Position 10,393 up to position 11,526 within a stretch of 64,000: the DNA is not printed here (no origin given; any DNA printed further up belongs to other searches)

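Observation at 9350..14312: PIM-type operon headed by an ArsR-family regulator and containing a PHP phosphoesterase: candidate for the unidentified PIP phosphatase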

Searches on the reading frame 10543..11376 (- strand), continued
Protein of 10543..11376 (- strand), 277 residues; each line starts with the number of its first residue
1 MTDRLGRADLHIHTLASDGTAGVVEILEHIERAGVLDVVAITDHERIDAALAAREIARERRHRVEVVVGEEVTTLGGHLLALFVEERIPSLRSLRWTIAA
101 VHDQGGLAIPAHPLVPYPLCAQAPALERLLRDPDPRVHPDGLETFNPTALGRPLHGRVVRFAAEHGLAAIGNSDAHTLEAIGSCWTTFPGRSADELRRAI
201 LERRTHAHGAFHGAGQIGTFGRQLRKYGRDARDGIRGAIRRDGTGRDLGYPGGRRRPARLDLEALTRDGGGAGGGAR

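Call 37: search_protein_families(library=pfam, alignment_id=A4, max_evalue=0.00001)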
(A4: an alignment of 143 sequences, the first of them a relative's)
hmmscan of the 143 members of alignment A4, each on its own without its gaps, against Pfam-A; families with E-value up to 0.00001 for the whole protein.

A. member 1, L038:8144-8785:- (213 aa): 0 families

B. families by the number of members that match (of 143 scanned): 161 families (the first 25 are shown)
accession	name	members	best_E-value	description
PF02518.31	HATPase_c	6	3.2e-34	Histidine kinase-, DNA gyrase B-, and HSP90-like ATPase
PF00528.27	BPD_transp_1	4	7.8e-44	Binding-protein-dependent transport system inner membrane component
PF00072.30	Response_reg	4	6.8e-34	Response regulator receiver domain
PF00512.31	HisKA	4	3.5e-21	His Kinase A (phospho-acceptor) domain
PF00989.32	PAS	4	5e-08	PAS fold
PF00534.26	Glycos_transf_1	3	1.7e-31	Glycosyl transferases group 1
PF00486.34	Trans_reg_C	3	3.9e-28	Transcriptional regulatory protein, C terminal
PF04542.20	Sigma70_r2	3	6.3e-23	Sigma-70 region 2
PF04055.27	Radical_SAM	3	3e-20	Radical SAM superfamily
PF01966.28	HD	3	5.2e-17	HD domain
PF08281.18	Sigma70_r4_2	3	1.1e-15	Sigma-70, region 4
PF00753.33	Lactamase_B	3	6e-09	Metallo-beta-lactamase superfamily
PF04545.22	Sigma70_r4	3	4.3e-08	Sigma-70, region 4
PF00330.25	Aconitase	2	4.9e-105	Aconitase family (aconitate hydratase)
PF04041.19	Glyco_hydro_130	2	4.4e-73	beta-1,4-mannooligosaccharide phosphorylase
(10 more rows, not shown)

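Call 41: search_solved_structures(query=window:10546-11376:-, max_evalue=0.001)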
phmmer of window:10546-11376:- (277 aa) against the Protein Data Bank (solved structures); distinct sequences matched with E-value up to 0.001: 2.
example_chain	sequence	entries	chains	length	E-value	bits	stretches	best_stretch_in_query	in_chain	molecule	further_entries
9etk_A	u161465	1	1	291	1.9e-08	37.2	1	7-76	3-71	Metal-dependent phosphoesterases (PHP family)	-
3e0f_A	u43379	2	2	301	0.00075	22.2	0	9-75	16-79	Putative Metal-dependent Phosphoesterase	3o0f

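Call 42: fold_search(model_id=the predicted structure, library=pdb)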
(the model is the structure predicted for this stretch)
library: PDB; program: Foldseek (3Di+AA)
matches with E <= 10: 925; with E <= 0.001: 38
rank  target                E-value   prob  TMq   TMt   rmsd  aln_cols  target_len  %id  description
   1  3e38_B                3.0e-12  1.00  0.62  0.51   3.2       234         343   20  CRYSTAL STRUCTURE OF A TWO-DOMAIN PROTEIN CONTAINING PREDICTED PHP-LIKE METAL-DEPENDENT PHOSPHOESTERASE (BVU_3505) FRO (released 2008-10-07)
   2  3e38_A                3.2e-12  1.00  0.59  0.49   3.7       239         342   20  CRYSTAL STRUCTURE OF A TWO-DOMAIN PROTEIN CONTAINING PREDICTED PHP-LIKE METAL-DEPENDENT PHOSPHOESTERASE (BVU_3505) FRO (released 2008-10-07)
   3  2anu_F                8.1e-12  1.00  0.58  0.70   6.6       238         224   20  Crystal structure of Predicted metal-dependent phosphoesterase (PHP family) (tm0559) from THERMOTOGA MARITIMA at 2.40  (released 2005-10-18)
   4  2anu_E                1.6e-11  1.00  0.56  0.68   6.6       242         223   18  Crystal structure of Predicted metal-dependent phosphoesterase (PHP family) (tm0559) from THERMOTOGA MARITIMA at 2.40  (released 2005-10-18)
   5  2anu_A                2.8e-11  1.00  0.58  0.70   6.6       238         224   20  Crystal structure of Predicted metal-dependent phosphoesterase (PHP family) (tm0559) from THERMOTOGA MARITIMA at 2.40  (released 2005-10-18)
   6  2anu_C                3.8e-11  1.00  0.55  0.68   6.7       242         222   19  Crystal structure of Predicted metal-dependent phosphoesterase (PHP family) (tm0559) from THERMOTOGA MARITIMA at 2.40  (released 2005-10-18)
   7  7ug9                  1.2e-10  1.00  0.52  0.67   3.5       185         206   23  Crystal structure of RNase AM PHP domain (released 2022-08-31)
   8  2anu_D                1.6e-10  1.00  0.57  0.71   6.6       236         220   21  Crystal structure of Predicted metal-dependent phosphoesterase (PHP family) (tm0559) from THERMOTOGA MARITIMA at 2.40  (released 2005-10-18)
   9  2anu_B                1.8e-10  1.00  0.57  0.70   6.5       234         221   20  Crystal structure of Predicted metal-dependent phosphoesterase (PHP family) (tm0559) from THERMOTOGA MARITIMA at 2.40  (released 2005-10-18)
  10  7rty_A                4.3e-10  1.00  0.55  0.61   4.3       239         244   20  Crystal Structure of PsfC from Pseudomonas syringae PB-5123 (released 2021-09-15)
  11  9etk                  1.5e-09  1.00  0.50  0.49   5.3       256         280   21  Crystal structure of Vibrio cholerae RNase AM (released 2024-09-11)
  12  3e0f                  1.7e-09  1.00  0.54  0.52   6.3       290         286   20  Crystal structure of a putative metal-dependent phosphoesterase (bad_1165) from bifidobacterium adolescentis atcc 15703  (released 2008-09-02)
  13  3o0f                  1.7e-09  1.00  0.54  0.52   6.6       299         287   20  Crystal structure of a putative metal-dependent phosphoesterase (BAD_1165) from bifidobacterium adolescentis atcc 15703  (released 2010-08-25)
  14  2hpi                  3.3e-07  1.00  0.45  0.12   6.1       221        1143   18  Eubacterial and Eukaryotic Replicative DNA Polymerases are not Homologous: X-ray Structure of DNA Polymerase III (released 2006-09-19)
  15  3e0d_A                3.7e-07  1.00  0.45  0.12   6.1       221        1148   17  Insights into the Replisome from the Crystral Structure of the Ternary Complex of the Eubacterial DNA Polymerase III a (released 2008-09-23)
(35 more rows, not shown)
